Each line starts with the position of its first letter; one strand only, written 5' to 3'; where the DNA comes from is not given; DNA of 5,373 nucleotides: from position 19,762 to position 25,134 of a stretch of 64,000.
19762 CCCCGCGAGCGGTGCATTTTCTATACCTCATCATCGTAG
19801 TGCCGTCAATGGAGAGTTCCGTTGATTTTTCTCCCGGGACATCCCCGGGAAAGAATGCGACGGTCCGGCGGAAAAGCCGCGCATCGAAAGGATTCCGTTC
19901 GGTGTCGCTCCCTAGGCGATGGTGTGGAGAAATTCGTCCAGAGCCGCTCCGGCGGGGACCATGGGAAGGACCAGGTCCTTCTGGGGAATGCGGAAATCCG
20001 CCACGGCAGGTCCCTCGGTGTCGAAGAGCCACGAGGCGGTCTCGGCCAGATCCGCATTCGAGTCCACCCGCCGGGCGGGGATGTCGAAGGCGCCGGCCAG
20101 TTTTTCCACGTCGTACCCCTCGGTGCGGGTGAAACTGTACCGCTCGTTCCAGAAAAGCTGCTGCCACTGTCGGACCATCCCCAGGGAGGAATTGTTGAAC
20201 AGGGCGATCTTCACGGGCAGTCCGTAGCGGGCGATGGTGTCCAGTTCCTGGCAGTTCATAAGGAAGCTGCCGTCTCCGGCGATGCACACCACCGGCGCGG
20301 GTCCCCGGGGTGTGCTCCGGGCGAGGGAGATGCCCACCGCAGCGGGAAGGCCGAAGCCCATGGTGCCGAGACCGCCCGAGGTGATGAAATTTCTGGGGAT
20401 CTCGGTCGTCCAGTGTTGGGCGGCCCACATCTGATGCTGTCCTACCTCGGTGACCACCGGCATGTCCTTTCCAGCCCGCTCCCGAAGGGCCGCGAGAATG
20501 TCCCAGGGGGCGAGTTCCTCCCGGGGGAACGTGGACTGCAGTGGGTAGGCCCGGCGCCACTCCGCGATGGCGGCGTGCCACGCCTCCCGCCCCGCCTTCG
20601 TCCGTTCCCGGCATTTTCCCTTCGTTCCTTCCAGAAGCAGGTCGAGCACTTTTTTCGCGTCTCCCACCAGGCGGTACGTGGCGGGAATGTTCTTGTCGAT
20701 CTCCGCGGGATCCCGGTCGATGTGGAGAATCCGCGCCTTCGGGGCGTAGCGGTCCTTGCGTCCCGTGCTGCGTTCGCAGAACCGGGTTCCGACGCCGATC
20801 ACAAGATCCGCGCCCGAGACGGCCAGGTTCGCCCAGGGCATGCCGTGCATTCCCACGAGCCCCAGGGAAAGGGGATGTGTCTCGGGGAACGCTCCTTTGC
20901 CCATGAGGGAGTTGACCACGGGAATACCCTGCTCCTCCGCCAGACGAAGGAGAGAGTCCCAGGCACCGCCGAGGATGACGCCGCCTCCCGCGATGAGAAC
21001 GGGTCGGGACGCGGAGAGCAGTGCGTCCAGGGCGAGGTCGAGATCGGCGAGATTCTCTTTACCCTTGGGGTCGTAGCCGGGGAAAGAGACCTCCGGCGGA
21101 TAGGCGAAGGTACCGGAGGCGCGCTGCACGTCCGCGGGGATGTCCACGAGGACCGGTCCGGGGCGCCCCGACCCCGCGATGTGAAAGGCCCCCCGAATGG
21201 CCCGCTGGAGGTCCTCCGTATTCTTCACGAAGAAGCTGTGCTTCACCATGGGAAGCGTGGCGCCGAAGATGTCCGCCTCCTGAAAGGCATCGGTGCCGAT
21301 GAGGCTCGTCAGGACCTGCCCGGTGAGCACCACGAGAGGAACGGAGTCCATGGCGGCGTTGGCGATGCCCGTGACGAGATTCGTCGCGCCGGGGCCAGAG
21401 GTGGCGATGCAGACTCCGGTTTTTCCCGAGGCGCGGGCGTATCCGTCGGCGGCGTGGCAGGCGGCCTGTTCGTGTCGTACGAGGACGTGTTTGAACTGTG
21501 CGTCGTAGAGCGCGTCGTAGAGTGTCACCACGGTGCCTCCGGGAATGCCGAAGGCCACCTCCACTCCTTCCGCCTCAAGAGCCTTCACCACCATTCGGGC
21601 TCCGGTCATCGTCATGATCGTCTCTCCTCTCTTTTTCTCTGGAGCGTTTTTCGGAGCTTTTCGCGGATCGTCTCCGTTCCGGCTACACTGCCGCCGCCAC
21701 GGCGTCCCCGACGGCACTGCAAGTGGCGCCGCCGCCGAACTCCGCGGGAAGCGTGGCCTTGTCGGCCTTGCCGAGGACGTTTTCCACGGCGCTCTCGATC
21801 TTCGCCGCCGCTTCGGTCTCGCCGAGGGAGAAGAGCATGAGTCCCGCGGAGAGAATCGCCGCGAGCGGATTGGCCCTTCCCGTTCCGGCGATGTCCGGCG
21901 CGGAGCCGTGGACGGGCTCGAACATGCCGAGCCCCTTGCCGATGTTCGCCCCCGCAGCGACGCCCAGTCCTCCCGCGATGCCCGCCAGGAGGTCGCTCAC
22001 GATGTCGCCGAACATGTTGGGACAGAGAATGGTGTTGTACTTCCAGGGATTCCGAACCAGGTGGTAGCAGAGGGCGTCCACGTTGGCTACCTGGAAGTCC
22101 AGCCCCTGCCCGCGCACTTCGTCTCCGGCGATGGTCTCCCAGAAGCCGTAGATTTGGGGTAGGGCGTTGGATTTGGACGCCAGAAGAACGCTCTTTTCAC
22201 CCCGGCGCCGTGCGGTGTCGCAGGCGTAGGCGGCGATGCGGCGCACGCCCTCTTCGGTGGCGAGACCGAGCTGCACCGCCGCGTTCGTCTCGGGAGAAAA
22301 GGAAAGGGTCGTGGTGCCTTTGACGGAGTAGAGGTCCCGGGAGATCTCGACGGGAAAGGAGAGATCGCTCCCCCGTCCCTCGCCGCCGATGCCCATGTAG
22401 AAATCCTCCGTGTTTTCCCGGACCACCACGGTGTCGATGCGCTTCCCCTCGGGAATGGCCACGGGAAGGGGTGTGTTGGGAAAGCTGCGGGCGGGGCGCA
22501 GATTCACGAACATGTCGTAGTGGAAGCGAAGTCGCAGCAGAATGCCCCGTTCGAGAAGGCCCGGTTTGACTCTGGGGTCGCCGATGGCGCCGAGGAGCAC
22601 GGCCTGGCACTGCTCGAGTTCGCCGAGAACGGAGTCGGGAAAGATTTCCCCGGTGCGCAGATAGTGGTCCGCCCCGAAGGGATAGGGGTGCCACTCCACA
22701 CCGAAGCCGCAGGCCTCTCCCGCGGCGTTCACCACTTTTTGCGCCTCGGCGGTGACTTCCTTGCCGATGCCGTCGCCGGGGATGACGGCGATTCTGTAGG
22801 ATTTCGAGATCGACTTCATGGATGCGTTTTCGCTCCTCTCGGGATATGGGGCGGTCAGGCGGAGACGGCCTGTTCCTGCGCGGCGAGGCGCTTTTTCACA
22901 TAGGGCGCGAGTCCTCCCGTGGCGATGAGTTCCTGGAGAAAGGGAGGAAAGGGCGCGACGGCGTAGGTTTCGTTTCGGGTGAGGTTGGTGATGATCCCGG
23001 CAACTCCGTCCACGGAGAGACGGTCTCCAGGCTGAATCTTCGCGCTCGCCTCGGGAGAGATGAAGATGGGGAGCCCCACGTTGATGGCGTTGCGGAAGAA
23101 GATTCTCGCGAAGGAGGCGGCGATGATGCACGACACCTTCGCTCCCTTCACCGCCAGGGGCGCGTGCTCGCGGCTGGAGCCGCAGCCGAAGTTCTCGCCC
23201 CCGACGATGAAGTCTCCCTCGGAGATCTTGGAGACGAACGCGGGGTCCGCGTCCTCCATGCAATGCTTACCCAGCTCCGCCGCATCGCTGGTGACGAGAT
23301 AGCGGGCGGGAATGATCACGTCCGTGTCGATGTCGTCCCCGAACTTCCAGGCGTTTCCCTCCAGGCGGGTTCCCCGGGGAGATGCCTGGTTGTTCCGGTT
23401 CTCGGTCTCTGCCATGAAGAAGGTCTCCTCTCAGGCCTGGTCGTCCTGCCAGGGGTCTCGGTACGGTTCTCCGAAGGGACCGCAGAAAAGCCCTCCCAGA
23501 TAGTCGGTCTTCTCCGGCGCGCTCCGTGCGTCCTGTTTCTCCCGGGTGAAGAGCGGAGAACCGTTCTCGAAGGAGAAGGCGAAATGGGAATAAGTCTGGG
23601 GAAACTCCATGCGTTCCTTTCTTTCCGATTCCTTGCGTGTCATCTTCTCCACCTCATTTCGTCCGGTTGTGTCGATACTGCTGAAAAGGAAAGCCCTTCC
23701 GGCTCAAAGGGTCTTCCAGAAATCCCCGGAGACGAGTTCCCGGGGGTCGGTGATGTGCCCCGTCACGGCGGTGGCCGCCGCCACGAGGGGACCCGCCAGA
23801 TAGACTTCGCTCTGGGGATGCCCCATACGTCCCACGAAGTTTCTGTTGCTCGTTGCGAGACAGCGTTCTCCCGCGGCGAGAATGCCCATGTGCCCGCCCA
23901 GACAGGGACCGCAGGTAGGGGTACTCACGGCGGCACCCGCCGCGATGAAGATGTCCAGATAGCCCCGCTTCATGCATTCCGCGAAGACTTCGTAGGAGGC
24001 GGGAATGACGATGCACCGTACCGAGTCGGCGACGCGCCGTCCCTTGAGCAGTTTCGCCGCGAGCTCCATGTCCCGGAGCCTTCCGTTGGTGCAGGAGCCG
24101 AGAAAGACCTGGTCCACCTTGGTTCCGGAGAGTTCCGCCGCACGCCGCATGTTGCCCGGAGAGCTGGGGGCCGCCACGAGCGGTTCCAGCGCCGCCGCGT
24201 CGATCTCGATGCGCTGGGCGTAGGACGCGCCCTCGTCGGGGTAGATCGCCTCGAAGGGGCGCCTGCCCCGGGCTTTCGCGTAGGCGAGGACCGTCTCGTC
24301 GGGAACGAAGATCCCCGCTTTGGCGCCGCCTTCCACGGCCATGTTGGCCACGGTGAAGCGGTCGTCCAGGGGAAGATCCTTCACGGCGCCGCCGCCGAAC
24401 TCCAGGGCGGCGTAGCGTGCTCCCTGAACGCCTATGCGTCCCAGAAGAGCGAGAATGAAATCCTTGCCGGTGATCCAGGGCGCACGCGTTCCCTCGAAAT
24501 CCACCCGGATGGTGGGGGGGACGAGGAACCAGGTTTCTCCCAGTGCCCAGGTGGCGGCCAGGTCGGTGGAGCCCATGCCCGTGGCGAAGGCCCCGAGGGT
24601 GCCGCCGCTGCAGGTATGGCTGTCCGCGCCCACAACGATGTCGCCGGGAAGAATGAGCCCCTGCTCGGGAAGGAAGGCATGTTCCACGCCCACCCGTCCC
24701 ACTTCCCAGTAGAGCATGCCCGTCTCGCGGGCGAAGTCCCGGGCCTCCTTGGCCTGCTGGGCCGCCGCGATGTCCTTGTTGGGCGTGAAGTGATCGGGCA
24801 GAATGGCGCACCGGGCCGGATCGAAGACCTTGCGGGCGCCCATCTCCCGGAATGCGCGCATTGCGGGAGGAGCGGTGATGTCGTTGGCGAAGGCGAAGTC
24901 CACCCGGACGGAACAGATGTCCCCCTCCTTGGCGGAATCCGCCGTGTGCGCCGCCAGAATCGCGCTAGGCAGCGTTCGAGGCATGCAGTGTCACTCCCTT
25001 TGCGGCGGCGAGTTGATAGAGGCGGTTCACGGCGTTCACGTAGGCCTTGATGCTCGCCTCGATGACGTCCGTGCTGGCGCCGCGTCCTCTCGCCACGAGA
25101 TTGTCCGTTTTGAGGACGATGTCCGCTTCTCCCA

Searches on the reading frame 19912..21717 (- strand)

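Call 6: search_protein_families(library=pfam, proteins=[window:19912-21717:-])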
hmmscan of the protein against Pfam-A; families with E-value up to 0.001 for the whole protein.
window:19912-21717:- (601 aa): 3 families
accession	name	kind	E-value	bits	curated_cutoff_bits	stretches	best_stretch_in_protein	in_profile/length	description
PF02775.26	TPP_enzyme_C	-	2.2e-48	164.3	21.9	1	425-574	2-150/151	Thiamine pyrophosphate enzyme, C-terminal TPP binding domain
PF00205.28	TPP_enzyme_M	-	5.2e-45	153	30.4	1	228-360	3-136/137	Thiamine pyrophosphate enzyme, central domain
PF02776.23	TPP_enzyme_N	-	2.6e-40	137.4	26.8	1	37-150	1-116/119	Thiamine pyrophosphate enzyme, N-terminal TPP binding domain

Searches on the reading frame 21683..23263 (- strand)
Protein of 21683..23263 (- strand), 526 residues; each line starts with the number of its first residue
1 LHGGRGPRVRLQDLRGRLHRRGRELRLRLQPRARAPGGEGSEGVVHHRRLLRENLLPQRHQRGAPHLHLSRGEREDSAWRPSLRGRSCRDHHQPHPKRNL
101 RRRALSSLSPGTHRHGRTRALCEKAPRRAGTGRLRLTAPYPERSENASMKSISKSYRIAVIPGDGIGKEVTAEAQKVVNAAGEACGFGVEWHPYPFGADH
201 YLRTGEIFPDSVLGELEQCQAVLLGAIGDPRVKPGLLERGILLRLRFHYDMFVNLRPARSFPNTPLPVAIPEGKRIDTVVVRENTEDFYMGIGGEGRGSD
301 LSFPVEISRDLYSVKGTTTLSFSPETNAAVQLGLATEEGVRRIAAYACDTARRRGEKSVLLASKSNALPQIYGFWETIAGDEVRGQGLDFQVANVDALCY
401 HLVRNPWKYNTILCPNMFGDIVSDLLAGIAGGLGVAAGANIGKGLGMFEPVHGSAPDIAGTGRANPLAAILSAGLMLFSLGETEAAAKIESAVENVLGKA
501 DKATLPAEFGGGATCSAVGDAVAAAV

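Call 6: search_protein_families(library=pfam, proteins=[window:21683-23263:-])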
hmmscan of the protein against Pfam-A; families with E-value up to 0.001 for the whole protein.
window:21683-23263:- (526 aa): 1 family
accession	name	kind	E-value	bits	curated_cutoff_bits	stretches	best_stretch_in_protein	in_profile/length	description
PF00180.25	Iso_dh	-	8.5e-81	272.3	27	1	158-522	2-348/348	Isocitrate/isopropylmalate dehydrogenase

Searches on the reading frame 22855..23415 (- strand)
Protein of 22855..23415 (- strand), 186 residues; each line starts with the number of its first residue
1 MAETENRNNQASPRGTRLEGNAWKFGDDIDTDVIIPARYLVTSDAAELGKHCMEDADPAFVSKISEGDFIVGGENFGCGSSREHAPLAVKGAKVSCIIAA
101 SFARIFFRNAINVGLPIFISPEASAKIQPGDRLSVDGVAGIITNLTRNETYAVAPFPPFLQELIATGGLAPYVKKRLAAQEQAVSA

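Call 6: search_protein_families(library=pfam, proteins=[window:22855-23415:-])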
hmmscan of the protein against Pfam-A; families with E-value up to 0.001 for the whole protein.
window:22855-23415:- (186 aa): 1 family
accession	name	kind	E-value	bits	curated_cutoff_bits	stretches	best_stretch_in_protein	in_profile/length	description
PF00694.25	Aconitase_C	-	1e-15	58.7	22.8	1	70-117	78-126/131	Aconitase C-terminal domain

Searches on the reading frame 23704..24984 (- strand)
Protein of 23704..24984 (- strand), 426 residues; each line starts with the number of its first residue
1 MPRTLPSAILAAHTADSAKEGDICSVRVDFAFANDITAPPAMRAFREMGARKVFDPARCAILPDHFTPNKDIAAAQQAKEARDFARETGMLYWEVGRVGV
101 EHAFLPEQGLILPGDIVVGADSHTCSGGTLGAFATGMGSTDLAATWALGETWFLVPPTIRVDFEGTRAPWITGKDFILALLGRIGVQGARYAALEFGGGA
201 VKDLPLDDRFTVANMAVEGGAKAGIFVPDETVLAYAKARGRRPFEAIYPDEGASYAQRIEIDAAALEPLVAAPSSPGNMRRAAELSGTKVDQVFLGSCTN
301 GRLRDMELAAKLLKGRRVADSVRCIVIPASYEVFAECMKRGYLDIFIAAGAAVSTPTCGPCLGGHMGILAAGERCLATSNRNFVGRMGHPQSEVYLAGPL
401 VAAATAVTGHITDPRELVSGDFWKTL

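Call 6: search_protein_families(library=pfam, proteins=[window:23704-24984:-])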
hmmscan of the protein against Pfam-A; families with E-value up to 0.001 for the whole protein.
window:23704-24984:- (426 aa): 1 family
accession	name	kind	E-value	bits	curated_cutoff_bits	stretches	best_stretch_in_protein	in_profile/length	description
PF00330.25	Aconitase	-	2.6e-96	323.9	28.7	2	9-278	3-299/463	Aconitase family (aconitate hydratase)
